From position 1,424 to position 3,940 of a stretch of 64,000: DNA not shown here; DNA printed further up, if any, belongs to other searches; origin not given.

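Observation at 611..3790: Orphan VirD4/TraG-type coupling ATPase translationally coupled to a pentapeptide-repeat protein; no VirB components in the window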

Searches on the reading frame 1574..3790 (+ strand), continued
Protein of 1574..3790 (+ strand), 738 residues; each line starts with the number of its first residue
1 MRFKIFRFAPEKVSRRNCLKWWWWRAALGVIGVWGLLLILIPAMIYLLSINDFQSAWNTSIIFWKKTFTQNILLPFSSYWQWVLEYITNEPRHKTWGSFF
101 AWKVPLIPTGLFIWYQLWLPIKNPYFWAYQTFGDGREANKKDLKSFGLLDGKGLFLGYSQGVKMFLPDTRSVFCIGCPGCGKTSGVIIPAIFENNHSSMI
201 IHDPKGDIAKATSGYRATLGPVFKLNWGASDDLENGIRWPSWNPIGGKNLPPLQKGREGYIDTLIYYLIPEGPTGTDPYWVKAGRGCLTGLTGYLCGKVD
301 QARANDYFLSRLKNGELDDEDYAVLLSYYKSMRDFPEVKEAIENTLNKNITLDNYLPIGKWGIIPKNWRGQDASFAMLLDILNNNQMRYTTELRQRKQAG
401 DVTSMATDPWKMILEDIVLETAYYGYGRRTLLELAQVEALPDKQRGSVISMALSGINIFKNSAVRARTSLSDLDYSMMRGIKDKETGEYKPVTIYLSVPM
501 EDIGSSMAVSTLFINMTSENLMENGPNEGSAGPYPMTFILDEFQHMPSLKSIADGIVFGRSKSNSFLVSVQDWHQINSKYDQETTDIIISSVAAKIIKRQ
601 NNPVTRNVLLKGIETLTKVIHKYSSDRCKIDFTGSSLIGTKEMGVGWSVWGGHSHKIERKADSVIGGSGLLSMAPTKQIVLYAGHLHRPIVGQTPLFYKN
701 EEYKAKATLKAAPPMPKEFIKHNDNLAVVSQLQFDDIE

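Call 21: find_encoding_contigs(protein=P0117, flank=10000, max_places=3)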
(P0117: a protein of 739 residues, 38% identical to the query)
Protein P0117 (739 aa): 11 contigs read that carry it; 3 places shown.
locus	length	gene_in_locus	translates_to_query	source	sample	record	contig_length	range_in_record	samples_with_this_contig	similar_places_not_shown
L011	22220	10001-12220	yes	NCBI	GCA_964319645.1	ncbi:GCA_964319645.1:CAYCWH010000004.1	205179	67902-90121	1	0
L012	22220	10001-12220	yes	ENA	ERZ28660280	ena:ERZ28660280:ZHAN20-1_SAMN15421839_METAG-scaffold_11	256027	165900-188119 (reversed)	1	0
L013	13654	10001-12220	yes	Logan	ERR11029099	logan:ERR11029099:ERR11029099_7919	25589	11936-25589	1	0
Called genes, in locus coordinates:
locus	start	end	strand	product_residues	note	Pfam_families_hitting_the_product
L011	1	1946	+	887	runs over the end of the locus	PF17900:Peptidase_M1_N, PF01433:Peptidase_M1, PF11940:DUF3458, PF17432:DUF3458_C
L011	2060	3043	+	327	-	-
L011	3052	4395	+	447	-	PF24575:TPR_Slam, PF04575:SlipAM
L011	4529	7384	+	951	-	PF17900:Peptidase_M1_N, PF01433:Peptidase_M1, PF11940:DUF3458, PF17432:DUF3458_C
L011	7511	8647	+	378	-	-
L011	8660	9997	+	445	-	PF00805:Pentapeptide, PF13576:Pentapeptide_3 (faint), PF13599:Pentapeptide_4, PF00805:Pentapeptide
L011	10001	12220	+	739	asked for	PF02534:T4SS-DNA_transf, PF10412:TrwB_AAD_bind (faint), PF02534:T4SS-DNA_transf, PF12696:TraG-D_C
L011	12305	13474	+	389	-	PF00753:Lactamase_B, PF19583:ODP, PF12706:Lactamase_B_2 (weak), PF00258:Flavodoxin_1, PF12724:Flavodoxin_5 (weak)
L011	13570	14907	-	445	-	PF01986:DUF123 (faint)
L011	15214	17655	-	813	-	PF20437:LonC_helical, PF13654:AAA_32, PF20436:LonB_AAA-LID, PF05362:Lon_C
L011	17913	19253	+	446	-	PF12895:ANAPC3 (faint), PF13431:TPR_17 (faint), PF14559:TPR_19 (faint), PF07719:TPR_2 (faint), PF13424:TPR_12, PF17874:TPR_MalT (weak), PF00515:TPR_1 (weak), PF13424:TPR_12, +5 more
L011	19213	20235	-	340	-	PF03372:Exo_endo_phos (weak)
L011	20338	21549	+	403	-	-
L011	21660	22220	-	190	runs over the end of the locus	PF04970:LRAT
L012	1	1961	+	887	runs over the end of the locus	PF17900:Peptidase_M1_N, PF01433:Peptidase_M1, PF11940:DUF3458, PF17432:DUF3458_C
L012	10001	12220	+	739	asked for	PF02534:T4SS-DNA_transf, PF10412:TrwB_AAD_bind (faint), PF02534:T4SS-DNA_transf, PF12696:TraG-D_C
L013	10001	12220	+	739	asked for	PF02534:T4SS-DNA_transf, PF10412:TrwB_AAD_bind (faint), PF02534:T4SS-DNA_transf, PF12696:TraG-D_C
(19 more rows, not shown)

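Call 26: find_encoding_contigs(protein=P0084, flank=10000, max_places=2)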
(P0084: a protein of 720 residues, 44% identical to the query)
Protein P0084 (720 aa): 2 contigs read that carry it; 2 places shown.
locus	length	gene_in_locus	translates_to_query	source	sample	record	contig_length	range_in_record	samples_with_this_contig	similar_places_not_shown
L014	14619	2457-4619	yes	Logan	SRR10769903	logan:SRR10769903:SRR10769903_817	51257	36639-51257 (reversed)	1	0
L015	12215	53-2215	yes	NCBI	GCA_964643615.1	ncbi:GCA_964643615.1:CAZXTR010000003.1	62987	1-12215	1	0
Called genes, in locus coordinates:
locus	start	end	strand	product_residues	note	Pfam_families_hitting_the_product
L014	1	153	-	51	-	?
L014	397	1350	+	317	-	PF03331:LpxC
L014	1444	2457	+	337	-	PF00805:Pentapeptide, PF13599:Pentapeptide_4 (weak), PF00805:Pentapeptide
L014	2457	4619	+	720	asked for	PF02534:T4SS-DNA_transf, PF10412:TrwB_AAD_bind (faint), PF02534:T4SS-DNA_transf, PF12696:TraG-D_C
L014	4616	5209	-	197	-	PF21176:RecR_HhH, PF02132:RecR_ZnF (weak), PF13662:Toprim_4, PF21175:RecR_C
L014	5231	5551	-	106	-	PF02575:YbaB_DNA_bd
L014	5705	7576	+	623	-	PF17297:PEPCK_N, PF00821:PEPCK_GTP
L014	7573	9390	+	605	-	PF01541:GIY-YIG, PF27096:UvrC_M, PF02151:UVR (weak), PF22920:UvrC_RNaseH, PF08459:UvrC_RNaseH_dom, PF14520:HHH_5 (weak)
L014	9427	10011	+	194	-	PF01066:CDP-OH_P_transf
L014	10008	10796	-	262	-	PF03167:UDG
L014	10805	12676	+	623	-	PF13181:TPR_8 (faint), PF13428:TPR_14 (faint), PF13432:TPR_16 (faint), PF21033:RMD1-3 (faint), PF25063:ARM_TT21_C (weak), PF09976:TPR_21 (weak), PF13424:TPR_12 (weak), PF07719:TPR_2 (weak), +11 more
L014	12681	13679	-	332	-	-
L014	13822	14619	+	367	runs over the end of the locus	PF02646:RmuC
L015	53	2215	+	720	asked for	PF02534:T4SS-DNA_transf, PF10412:TrwB_AAD_bind (faint), PF02534:T4SS-DNA_transf, PF12696:TraG-D_C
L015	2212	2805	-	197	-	PF21176:RecR_HhH, PF02132:RecR_ZnF (weak), PF13662:Toprim_4, PF21175:RecR_C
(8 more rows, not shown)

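Call 27: find_encoding_contigs(protein=P0097, flank=10000, max_places=2)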
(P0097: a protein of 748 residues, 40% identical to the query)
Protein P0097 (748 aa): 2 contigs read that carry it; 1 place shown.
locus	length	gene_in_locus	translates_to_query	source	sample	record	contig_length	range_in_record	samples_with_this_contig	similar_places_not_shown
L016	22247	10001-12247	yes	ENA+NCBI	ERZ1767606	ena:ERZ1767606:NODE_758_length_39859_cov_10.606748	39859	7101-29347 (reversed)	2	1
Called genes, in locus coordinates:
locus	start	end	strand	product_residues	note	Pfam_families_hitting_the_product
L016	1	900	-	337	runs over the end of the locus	PF00730:HhH-GPD, PF00633:HHH (weak), PF14815:NUDIX_4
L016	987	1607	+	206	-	PF05656:DUF805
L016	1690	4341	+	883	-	PF17900:Peptidase_M1_N, PF01433:Peptidase_M1, PF11940:DUF3458, PF17432:DUF3458_C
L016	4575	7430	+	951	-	PF17900:Peptidase_M1_N, PF01433:Peptidase_M1, PF11940:DUF3458, PF17432:DUF3458_C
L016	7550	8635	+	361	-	-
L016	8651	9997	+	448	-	PF00805:Pentapeptide (weak), PF13576:Pentapeptide_3 (faint), PF13599:Pentapeptide_4, PF00805:Pentapeptide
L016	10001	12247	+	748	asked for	PF02534:T4SS-DNA_transf, PF12696:TraG-D_C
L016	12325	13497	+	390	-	PF00753:Lactamase_B, PF19583:ODP, PF12706:Lactamase_B_2 (faint), PF00258:Flavodoxin_1, PF12724:Flavodoxin_5 (weak)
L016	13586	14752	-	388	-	-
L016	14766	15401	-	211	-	-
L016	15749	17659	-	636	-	PF13623:SurA_N_2, PF13624:SurA_N_3, PF13145:Rotamase_2, PF00639:Rotamase, PF13616:Rotamase_3 (weak)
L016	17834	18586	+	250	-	PF00121:TIM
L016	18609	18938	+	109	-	PF03840:SecG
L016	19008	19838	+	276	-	PF00793:DAHP_synth_1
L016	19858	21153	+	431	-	PF03952:Enolase_N, PF00113:Enolase_C, PF13378:MR_MLE_C (weak)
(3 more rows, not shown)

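Call 28: find_encoding_contigs(protein=P0120, flank=10000, max_places=2)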
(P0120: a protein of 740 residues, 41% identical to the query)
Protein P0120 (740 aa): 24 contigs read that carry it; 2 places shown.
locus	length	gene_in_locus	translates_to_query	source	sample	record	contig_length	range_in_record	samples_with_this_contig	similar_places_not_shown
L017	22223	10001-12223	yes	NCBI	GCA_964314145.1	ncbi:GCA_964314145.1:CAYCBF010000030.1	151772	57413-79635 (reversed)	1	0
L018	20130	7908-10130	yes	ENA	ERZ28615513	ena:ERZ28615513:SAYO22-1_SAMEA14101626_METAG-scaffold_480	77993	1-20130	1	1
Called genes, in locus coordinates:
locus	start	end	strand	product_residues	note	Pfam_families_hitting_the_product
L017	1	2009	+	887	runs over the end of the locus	PF17900:Peptidase_M1_N, PF01433:Peptidase_M1, PF11940:DUF3458, PF17432:DUF3458_C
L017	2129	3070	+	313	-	-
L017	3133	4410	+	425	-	PF24575:TPR_Slam (weak), PF04575:SlipAM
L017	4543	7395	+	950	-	PF17900:Peptidase_M1_N, PF01433:Peptidase_M1, PF11940:DUF3458, PF17432:DUF3458_C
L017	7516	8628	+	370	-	-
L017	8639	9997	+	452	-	-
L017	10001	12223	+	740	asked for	PF02534:T4SS-DNA_transf, PF10412:TrwB_AAD_bind (faint), PF02534:T4SS-DNA_transf, PF12696:TraG-D_C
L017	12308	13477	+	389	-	PF00753:Lactamase_B, PF19583:ODP, PF12706:Lactamase_B_2 (weak), PF00258:Flavodoxin_1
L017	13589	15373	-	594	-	-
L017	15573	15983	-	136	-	PF01381:HTH_3, PF13443:HTH_26 (weak)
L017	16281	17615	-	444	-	PF01986:DUF123 (faint)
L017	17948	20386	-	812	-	PF20437:LonC_helical, PF13654:AAA_32, PF20436:LonB_AAA-LID, PF05362:Lon_C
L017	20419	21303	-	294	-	PF00892:EamA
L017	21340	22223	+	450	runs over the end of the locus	PF12895:ANAPC3 (faint), PF13428:TPR_14 (faint), PF14559:TPR_19 (faint), PF13431:TPR_17 (faint), PF13432:TPR_16 (faint), PF13424:TPR_12, PF17874:TPR_MalT (weak), PF13424:TPR_12 (weak), +7 more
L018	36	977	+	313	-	-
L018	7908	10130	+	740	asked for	PF02534:T4SS-DNA_transf, PF10412:TrwB_AAD_bind (faint), PF02534:T4SS-DNA_transf, PF12696:TraG-D_C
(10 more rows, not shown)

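Call 29: search_protein_families(library=padloc, proteins=[window:1574-3790:+], max_evalue=0.01)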
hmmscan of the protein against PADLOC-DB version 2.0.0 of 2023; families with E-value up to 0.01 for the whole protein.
window:1574-3790:+ (738 aa): 0 families

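Call 35: search_solved_structures(query=A1, max_evalue=1, show_alignments=2)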
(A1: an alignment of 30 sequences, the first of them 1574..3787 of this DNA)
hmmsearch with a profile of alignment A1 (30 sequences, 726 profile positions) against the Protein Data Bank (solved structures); distinct sequences matched with E-value up to 1: 51.
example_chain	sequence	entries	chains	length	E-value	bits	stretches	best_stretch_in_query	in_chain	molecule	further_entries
8dol_A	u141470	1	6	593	2.3e-06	29.4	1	442-707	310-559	Cag pathogenicity island protein (Cag5)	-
7el2_A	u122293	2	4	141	0.022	16.2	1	438-470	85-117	Homoprotocatechuate degradation operon regulator HpaR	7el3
6fcg_A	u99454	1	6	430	0.041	15.3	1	312-366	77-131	Glycoside hydrolase, GH17 family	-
9dhp_A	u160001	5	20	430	0.14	13.6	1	97-158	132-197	Isoform Flip of Glutamate receptor 2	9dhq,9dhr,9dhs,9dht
7lep_B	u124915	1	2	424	0.2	13.1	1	97-157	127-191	Glutamate receptor 2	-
9ovv_B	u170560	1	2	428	0.2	13.1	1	97-157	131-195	Isoform Flip of Glutamate receptor 2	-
9ovt_B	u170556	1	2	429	0.2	13.1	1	97-157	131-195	Glutamate receptor 2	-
9zkm_B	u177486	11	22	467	0.22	12.9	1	97-157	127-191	Glutamate receptor 2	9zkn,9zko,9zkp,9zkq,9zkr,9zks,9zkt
2hgs_A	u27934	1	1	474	0.3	12.5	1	368-424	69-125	PROTEIN (GLUTATHIONE SYNTHETASE)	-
8fbz_B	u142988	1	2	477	0.3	12.5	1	368-424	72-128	Glutathione synthetase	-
6xsr_A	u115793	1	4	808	0.32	12.4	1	97-158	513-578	Glutamate receptor 2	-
9e4y_A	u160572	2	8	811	0.32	12.4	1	97-158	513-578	Isoform Flip of Glutamate receptor 2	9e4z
9s3o_D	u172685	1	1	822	0.32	12.4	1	97-158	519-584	Glutamate receptor 2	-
4u4f_A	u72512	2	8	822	0.33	12.3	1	97-158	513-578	Glutamate receptor 2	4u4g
5kbv_A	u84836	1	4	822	0.33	12.3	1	97-158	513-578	Glutamate receptor 2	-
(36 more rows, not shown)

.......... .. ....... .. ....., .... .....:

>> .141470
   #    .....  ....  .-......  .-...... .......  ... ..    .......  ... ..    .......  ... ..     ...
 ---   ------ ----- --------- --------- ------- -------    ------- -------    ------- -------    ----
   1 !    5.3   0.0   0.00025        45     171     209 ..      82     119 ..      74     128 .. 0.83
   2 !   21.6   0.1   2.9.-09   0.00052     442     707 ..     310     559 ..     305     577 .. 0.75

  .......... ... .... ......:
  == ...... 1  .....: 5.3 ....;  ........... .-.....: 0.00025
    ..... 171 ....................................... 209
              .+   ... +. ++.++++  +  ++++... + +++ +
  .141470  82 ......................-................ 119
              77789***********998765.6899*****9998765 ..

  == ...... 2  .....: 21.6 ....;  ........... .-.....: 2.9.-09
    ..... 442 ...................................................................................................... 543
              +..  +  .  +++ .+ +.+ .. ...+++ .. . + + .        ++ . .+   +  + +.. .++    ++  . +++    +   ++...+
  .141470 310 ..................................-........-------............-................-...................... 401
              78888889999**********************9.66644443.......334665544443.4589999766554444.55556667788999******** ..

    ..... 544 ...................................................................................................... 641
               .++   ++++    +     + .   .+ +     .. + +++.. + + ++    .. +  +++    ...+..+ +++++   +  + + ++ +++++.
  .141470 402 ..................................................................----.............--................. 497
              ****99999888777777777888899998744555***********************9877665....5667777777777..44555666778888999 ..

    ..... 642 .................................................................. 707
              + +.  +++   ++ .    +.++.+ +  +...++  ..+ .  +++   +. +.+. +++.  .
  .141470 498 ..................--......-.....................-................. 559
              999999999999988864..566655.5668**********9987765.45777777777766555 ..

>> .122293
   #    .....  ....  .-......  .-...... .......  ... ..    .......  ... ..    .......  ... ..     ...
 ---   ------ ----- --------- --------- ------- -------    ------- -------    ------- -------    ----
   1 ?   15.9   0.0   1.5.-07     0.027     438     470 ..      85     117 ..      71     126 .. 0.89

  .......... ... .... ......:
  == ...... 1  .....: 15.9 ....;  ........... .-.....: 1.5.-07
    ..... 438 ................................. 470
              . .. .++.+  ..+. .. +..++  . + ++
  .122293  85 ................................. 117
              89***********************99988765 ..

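Call 39: search_dna_similar(query=window:1574-3787:+, collection=plasmids, mode=protein, max_evalue=0.001, max_rows=15)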
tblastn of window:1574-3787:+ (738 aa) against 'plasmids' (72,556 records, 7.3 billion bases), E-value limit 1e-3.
Records with a match: 235; places in all: 236; records where one place covers at least 80% of the query: 0.
Best place of each record, by identity: <60% 235.
By first word of the organism name: Escherichia 65; Bacillus 35; Pseudomonas 16; Xanthomonas 11; Clostridium 10; Mesorhizobium 9; Agrobacterium 7; Klebsiella 7; Aeromonas 6; Staphylococcus 5; and 42 more.
By predicted mobility (MOB-suite, as given by PLSDB): conjugative 159; non-mobilizable 63; mobilizable 13.
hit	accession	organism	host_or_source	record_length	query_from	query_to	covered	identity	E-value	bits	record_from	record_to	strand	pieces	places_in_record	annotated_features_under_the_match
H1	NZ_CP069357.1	Microvirga sp. VF16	Vachellia farnesiana,Cell culture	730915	160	702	74%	27.2%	1e-30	197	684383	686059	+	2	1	type IV secretory system conjugative DNA transfer family protein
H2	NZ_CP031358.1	Erythrobacter aureus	marine sediment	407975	171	706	73%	26.3%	5e-46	185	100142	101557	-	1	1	type IV secretory system conjugative DNA transfer family protein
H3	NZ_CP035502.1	Sphingosinicella sp. BN140058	Cell culture,soil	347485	171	706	62%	29.7%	2e-25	206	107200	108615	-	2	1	type IV secretory system conjugative DNA transfer family protein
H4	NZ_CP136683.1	Thalassospira lucentensis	Macrocystis pyrifera gametophyte,Whole ...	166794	369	718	47%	25.0%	7e-16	90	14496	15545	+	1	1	type IV secretory system conjugative DNA transfer family protein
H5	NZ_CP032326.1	Azospirillum argentinense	soil sample,Agricultural field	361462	372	700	45%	26.1%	2e-16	92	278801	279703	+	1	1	type IV secretory system conjugative DNA transfer family protein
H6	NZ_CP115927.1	Agrobacterium tumefaciens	Chrysanthemum,cell culture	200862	397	714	43%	23.4%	5e-5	55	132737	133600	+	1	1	conjugal transfer protein TraG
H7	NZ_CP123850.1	Agrobacterium tumefaciens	Rose,cell culture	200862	397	714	43%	23.4%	5e-5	55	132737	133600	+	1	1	conjugal transfer protein TraG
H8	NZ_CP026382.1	Sphingopyxis sp. MG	Environmental isolate,sewage & soil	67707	401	711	42%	23.7%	6e-5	54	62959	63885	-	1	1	type IV secretory system conjugative DNA transfer family protein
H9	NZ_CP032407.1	Rhizobium rosettiformans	Isolation,ex cyanobacteria field sample ...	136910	430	704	37%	22.4%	1e-3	50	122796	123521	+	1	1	type IV secretory system conjugative DNA transfer family protein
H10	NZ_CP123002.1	Neorhizobium petrolearium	single cell,petroleum contaminated soil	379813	439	704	36%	22.8%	7e-4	51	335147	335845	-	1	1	type IV secretory system conjugative DNA transfer family protein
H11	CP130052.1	Sinorhizobium meliloti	Medicago,Cell culture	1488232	439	717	38%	21.6%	4e-4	52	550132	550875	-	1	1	none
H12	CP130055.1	Sinorhizobium meliloti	Medicago,Cell culture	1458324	439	717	38%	21.6%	8e-4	51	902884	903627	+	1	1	none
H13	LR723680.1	arsenite-oxidising bacterium NT-25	moist arsenopyrite (FeAsS)-containing ...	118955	439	704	36%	22.4%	5e-4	51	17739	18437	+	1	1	conjugal transfer protein TraG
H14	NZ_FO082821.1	Pseudorhizobium banfieldiae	-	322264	439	704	36%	22.4%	5e-4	51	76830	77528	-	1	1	type IV secretory system conjugative DNA transfer family protein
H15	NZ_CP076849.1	Agrobacterium pusense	mixed culture,weathered tuff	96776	439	704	36%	22.4%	1e-3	50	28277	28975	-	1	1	type IV secretory system conjugative DNA transfer family protein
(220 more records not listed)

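Call 41: get_annotated_region(hit=H2, flank=12000)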
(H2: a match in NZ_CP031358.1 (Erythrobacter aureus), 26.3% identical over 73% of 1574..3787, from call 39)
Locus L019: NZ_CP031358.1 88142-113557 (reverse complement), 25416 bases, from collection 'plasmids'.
description: Erythrobacter aureus strain YH-07 plasmid unnamed, complete sequence
organism: Erythrobacter aureus (NCBI taxid 2182384)
taxonomy: Bacteria; Pseudomonadota; Alphaproteobacteria; Sphingomonadales; Erythrobacteraceae; Erythrobacter; Erythrobacter aureus
host: -; source: marine sediment; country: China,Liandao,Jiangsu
typing (MOB-suite, as given by PLSDB): non-mobilizable
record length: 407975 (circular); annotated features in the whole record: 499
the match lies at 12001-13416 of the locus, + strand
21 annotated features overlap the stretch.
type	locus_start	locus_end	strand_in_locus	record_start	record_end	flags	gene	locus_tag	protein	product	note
CDS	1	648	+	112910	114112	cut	-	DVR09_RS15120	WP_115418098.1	DnaB-like helicase C-terminal domain-containing protein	GO:0006260 - DNA replication [Evidence IEA]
CDS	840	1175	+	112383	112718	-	-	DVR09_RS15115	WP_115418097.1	TrbC/VirB2 family protein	-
CDS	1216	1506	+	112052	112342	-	-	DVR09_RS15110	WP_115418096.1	hypothetical protein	-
CDS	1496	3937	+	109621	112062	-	-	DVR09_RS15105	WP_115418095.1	VirB4 family type IV secretion system protein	-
CDS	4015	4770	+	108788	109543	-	-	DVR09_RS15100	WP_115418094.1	type IV secretion system protein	-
CDS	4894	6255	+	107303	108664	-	-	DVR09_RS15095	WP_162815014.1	hypothetical protein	-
CDS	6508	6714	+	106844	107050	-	-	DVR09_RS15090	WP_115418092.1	hypothetical protein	-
CDS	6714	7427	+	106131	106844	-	-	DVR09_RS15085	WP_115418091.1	VirB8/TrbF family protein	-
CDS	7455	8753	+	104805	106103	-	-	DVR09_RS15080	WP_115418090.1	TrbG/VirB9 family P-type conjugative transfer protein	-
CDS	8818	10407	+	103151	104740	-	-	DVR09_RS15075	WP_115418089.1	TrbI/VirB10 family protein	-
CDS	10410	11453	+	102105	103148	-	-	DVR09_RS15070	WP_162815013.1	ATPase, T2SS/T4P/T4SS family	-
CDS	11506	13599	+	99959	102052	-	-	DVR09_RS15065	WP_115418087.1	type IV secretory system conjugative DNA transfer family protein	-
CDS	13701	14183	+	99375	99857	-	-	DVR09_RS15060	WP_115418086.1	hypothetical protein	-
CDS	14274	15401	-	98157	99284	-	-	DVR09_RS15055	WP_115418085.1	hypothetical protein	-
CDS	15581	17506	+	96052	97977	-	topB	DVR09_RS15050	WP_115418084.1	DNA topoisomerase III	GO:0006265 - DNA topological change [Evidence IEA]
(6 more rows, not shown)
